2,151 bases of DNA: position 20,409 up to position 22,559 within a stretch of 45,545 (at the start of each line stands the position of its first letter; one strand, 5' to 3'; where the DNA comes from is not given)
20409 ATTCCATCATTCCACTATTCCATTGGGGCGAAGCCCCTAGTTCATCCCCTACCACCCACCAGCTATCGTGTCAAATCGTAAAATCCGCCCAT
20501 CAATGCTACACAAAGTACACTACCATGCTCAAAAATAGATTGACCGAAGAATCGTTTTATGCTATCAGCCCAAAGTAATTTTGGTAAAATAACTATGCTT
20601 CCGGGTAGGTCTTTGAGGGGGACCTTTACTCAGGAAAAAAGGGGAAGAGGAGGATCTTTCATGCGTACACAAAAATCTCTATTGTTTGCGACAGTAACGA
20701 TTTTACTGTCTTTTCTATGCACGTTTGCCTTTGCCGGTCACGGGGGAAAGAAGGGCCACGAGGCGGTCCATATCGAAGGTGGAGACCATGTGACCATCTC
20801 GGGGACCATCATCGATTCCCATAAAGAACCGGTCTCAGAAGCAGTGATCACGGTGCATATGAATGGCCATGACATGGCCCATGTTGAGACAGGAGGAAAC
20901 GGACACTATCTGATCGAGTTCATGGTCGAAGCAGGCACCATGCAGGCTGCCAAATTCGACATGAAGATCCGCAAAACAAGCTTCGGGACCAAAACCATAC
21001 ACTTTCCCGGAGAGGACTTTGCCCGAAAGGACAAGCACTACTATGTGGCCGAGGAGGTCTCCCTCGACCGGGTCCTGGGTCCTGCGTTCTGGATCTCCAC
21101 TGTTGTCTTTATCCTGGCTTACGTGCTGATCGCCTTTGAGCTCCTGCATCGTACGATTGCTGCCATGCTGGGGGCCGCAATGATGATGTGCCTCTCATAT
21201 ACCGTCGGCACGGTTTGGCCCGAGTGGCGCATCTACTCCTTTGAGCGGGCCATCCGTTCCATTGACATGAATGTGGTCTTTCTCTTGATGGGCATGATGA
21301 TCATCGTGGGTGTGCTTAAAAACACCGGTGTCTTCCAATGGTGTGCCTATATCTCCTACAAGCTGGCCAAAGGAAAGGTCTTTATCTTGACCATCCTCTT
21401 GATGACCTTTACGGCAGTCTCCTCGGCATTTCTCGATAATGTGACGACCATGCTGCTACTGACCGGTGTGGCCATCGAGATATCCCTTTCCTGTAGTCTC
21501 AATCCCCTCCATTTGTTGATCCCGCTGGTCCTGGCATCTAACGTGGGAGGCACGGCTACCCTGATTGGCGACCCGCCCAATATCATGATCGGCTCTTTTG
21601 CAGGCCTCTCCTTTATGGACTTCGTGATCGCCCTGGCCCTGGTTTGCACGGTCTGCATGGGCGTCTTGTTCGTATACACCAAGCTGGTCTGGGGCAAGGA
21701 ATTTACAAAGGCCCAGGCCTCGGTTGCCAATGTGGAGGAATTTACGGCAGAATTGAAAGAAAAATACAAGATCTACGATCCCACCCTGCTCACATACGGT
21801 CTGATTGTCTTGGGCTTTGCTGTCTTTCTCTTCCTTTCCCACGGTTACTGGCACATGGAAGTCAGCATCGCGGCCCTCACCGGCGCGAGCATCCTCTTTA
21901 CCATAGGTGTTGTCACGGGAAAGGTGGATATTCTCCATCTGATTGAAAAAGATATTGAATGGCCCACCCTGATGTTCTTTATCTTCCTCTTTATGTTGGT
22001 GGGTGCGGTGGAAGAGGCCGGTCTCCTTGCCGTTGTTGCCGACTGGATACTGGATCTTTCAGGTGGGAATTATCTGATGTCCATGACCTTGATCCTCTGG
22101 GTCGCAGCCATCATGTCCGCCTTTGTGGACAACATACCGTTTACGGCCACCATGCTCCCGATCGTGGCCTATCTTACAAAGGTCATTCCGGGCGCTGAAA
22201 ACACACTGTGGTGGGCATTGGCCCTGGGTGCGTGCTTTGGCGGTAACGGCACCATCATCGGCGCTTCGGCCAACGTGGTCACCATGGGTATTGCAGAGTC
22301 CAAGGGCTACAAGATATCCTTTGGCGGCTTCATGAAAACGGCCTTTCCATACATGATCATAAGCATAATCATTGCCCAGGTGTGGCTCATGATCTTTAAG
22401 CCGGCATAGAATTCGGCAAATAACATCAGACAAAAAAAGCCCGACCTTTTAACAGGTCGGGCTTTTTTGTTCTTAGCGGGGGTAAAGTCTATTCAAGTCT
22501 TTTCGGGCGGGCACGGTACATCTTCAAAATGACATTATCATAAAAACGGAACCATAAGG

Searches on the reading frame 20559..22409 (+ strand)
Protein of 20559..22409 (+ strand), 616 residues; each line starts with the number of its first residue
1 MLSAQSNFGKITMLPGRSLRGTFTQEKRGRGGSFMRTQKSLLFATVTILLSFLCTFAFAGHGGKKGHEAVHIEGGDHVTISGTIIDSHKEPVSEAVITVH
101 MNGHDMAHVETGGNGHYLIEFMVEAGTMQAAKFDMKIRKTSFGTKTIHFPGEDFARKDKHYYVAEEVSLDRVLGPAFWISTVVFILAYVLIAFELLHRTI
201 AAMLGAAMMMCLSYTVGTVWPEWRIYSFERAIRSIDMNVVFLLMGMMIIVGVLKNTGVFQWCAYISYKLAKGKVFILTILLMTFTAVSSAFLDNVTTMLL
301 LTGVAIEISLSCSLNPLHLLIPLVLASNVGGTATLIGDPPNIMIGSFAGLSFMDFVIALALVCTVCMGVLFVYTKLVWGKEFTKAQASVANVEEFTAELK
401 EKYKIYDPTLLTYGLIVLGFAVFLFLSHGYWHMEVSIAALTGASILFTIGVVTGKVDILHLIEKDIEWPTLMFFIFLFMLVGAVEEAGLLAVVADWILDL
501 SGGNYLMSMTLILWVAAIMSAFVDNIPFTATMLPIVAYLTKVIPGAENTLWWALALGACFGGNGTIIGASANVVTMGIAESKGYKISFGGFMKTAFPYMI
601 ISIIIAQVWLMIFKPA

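Call 67: search_protein_families(library=pfam, proteins=[window:20559-22409:+], max_evalue=0.00001)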
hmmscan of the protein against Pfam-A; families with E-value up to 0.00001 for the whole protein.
window:20559-22409:+ (616 aa): 3 families
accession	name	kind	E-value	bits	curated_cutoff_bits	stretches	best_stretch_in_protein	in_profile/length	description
PF03600.22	CitMHS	-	5.8e-75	252.9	31.9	1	188-557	1-336/336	Citrate transporter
PF00939.25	Na_sulph_symp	-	5.7e-13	49.1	27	1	416-612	274-469/472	Sodium:sulfate symporter transmembrane region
PF02040.21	ArsB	-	6.3e-13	49.3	22.2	1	231-613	46-422/423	Arsenical pump membrane protein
